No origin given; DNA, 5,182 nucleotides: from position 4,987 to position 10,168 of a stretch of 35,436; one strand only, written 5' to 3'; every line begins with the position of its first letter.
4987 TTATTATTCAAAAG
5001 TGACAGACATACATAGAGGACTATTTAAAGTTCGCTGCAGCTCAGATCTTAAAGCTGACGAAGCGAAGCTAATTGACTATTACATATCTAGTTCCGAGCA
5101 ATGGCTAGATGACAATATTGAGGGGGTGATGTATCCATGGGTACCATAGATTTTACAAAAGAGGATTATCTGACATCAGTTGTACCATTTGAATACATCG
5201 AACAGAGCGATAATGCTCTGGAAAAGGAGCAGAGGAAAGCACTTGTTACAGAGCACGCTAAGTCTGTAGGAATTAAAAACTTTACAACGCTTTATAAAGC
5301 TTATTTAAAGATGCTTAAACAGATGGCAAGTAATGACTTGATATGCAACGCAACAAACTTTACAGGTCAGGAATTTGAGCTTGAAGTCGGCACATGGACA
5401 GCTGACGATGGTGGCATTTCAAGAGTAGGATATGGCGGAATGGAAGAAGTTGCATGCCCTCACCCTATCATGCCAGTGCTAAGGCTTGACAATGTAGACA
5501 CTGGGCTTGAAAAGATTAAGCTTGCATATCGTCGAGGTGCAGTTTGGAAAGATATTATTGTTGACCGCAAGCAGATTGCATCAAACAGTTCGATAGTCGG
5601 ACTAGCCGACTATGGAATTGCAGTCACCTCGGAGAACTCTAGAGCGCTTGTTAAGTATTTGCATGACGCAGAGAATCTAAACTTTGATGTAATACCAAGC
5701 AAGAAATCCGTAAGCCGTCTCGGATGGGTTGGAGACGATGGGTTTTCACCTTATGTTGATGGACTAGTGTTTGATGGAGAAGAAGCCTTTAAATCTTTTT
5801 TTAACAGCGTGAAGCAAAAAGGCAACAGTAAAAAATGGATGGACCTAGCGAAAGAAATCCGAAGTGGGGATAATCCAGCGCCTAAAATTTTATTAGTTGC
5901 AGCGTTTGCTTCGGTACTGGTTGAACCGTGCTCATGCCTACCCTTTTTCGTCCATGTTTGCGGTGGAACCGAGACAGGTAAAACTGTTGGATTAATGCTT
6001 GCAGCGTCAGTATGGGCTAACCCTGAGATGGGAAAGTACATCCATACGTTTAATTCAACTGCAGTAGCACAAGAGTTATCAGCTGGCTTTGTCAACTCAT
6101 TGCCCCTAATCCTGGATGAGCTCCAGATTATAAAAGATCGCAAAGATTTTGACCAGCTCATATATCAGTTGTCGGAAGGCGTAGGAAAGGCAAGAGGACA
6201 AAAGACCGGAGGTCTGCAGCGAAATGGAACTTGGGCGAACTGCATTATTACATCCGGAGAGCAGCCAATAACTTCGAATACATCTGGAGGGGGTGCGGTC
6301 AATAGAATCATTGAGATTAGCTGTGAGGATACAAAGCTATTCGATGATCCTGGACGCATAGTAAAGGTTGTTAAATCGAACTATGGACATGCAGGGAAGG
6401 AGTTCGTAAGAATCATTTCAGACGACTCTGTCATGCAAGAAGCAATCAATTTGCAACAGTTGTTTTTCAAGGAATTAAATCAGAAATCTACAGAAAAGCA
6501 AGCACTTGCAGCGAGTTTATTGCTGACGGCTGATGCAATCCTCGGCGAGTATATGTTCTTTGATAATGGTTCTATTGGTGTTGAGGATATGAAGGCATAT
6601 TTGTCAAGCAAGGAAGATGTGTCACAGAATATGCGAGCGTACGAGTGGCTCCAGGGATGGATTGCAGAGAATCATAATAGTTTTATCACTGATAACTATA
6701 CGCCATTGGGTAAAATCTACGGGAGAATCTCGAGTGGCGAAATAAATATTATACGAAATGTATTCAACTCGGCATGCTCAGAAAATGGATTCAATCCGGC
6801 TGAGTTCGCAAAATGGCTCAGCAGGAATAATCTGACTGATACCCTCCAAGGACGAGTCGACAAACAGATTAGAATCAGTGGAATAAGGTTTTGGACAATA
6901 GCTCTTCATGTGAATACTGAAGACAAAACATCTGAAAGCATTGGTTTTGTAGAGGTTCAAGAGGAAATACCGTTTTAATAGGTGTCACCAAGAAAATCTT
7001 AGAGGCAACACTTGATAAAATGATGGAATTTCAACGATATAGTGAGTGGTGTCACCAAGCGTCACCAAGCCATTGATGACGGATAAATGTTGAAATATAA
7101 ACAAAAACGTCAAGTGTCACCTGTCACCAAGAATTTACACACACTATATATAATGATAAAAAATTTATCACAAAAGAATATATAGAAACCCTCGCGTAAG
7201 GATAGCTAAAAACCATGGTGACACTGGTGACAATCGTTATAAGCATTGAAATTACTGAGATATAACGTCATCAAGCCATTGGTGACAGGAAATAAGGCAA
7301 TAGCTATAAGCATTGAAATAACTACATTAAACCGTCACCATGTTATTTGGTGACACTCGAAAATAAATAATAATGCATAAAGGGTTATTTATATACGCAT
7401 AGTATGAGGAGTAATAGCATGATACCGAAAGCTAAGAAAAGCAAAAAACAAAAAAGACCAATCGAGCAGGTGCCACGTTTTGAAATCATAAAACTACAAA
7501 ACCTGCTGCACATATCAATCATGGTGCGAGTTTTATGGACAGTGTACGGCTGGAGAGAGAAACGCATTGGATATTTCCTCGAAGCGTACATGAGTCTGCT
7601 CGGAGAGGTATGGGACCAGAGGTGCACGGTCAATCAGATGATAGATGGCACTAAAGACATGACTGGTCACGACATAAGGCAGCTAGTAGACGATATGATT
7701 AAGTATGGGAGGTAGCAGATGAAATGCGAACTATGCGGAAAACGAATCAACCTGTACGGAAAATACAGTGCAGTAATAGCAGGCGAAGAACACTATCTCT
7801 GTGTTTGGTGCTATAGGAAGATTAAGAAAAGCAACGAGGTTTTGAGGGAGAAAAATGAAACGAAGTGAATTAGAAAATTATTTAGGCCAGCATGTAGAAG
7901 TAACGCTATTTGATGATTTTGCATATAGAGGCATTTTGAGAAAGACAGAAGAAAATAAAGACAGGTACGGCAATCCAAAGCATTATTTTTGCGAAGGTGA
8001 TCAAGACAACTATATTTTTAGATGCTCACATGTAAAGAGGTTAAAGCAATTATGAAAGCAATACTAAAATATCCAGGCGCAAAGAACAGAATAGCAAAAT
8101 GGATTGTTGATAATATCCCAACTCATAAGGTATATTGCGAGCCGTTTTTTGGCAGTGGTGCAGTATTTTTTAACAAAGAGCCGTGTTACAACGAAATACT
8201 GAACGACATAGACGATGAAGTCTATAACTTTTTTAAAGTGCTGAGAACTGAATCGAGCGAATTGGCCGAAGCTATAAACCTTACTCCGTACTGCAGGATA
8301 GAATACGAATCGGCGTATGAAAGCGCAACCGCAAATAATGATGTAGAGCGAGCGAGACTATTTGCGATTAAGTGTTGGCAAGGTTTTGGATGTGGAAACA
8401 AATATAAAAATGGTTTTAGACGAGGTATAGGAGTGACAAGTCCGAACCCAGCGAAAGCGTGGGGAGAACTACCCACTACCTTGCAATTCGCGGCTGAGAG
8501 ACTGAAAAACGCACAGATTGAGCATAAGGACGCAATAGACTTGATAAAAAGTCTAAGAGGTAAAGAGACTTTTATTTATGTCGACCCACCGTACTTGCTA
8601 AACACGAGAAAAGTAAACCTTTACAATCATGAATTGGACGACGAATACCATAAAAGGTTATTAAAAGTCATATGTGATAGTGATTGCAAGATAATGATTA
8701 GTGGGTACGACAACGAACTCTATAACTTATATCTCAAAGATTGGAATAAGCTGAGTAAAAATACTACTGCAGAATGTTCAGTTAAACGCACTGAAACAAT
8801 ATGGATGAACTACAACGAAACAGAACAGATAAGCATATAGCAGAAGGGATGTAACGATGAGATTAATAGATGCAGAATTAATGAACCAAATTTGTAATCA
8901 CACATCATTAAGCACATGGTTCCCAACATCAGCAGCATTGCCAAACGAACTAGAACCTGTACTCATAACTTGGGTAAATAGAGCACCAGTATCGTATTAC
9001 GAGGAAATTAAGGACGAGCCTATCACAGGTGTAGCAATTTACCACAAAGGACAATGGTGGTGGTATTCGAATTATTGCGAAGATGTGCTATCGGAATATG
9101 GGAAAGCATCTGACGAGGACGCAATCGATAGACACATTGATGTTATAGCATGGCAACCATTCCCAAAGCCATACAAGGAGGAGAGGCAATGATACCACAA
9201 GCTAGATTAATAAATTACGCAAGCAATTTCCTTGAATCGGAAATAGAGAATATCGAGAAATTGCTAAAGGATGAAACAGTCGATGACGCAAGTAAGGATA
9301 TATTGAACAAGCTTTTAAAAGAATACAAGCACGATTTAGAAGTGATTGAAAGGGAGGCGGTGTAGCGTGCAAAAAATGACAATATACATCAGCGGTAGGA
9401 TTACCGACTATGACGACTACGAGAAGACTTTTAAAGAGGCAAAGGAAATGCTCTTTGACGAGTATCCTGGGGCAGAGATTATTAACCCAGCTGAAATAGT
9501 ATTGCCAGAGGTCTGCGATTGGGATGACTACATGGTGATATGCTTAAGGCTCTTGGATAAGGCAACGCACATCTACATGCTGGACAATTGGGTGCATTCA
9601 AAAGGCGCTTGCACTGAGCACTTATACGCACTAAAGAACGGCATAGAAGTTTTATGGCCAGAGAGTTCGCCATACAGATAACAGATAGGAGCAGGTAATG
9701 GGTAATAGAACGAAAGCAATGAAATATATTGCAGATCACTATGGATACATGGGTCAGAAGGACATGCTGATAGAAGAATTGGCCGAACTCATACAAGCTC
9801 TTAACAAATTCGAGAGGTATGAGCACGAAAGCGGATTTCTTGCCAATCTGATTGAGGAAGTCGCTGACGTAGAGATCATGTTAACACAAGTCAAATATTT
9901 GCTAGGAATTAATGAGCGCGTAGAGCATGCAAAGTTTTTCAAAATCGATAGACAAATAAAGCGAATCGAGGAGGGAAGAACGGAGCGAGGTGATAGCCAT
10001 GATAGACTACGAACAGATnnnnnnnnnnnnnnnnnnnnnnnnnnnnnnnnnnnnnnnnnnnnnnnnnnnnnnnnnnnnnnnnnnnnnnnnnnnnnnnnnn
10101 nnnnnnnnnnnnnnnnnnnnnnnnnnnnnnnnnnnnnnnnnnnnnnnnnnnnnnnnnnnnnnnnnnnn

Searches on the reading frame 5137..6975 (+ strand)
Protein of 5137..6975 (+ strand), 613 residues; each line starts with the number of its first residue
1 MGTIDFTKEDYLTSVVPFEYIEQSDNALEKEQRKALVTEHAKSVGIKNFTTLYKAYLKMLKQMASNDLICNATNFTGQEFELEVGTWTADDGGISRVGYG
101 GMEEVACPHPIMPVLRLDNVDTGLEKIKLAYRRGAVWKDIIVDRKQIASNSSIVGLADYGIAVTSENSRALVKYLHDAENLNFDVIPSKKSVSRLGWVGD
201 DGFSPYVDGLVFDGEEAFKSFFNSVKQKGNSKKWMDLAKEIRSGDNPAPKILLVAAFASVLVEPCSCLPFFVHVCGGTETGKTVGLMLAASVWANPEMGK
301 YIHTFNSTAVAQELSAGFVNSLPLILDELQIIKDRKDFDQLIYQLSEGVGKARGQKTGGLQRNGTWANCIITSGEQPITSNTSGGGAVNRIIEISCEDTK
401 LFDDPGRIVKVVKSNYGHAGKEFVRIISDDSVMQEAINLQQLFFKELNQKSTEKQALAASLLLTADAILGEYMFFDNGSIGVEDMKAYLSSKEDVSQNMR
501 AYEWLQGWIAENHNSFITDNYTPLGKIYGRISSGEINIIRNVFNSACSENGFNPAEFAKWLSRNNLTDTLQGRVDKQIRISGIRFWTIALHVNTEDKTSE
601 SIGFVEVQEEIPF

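Call 66: search_protein_families(library=pfam, proteins=[window:5137-6975:+], max_evalue=0.001)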
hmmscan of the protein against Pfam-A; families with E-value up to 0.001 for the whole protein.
window:5137-6975:+ (613 aa): 2 families
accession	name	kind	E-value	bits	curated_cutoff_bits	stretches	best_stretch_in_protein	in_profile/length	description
PF06048.17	DUF927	-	2.6e-40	139.3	22.6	1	102-362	21-280/284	Domain of unknown function (DUF927)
PF18662.7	HTH_56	-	1.6e-12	47.8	26.2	1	498-582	3-98/111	Cch helix turn helix domain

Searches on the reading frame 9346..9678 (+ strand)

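Call 3: search_protein_families(library=pfam, proteins=[window:9346-9678:+], max_evalue=1)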
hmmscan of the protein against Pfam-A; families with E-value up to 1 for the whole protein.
window:9346-9678:+ (111 aa): 1 family
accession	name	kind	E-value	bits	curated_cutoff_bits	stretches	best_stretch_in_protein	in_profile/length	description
PF14359.12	DUF4406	-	6.5e-22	78.2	22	1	11-103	1-90/91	Domain of unknown function (DUF4406)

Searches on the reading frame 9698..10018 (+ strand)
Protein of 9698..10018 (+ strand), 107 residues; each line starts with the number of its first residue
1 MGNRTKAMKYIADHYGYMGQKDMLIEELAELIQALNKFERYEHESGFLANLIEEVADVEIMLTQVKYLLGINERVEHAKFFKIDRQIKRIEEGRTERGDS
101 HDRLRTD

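Call 3: search_protein_families(library=pfam, proteins=[window:9698-10018:+], max_evalue=1)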
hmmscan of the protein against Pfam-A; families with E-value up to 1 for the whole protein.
window:9698-10018:+ (107 aa): 4 families
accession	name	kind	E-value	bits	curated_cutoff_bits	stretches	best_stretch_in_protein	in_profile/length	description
PF03819.22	MazG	-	0.02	15.6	22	1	22-74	8-49/74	MazG nucleotide pyrophosphohydrolase domain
PF14395.11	COOH-NH2_lig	-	0.1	12.2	25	1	17-57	198-238/254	Phage phiEco32-like COOH.NH2 ligase-type 2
PF01655.23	Ribosomal_L32e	-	0.13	13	25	1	37-83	48-95/108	Ribosomal protein L32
PF10398.14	DUF2443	-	0.14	12.6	25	0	18-40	52-74/79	Protein of unknown function (DUF2443)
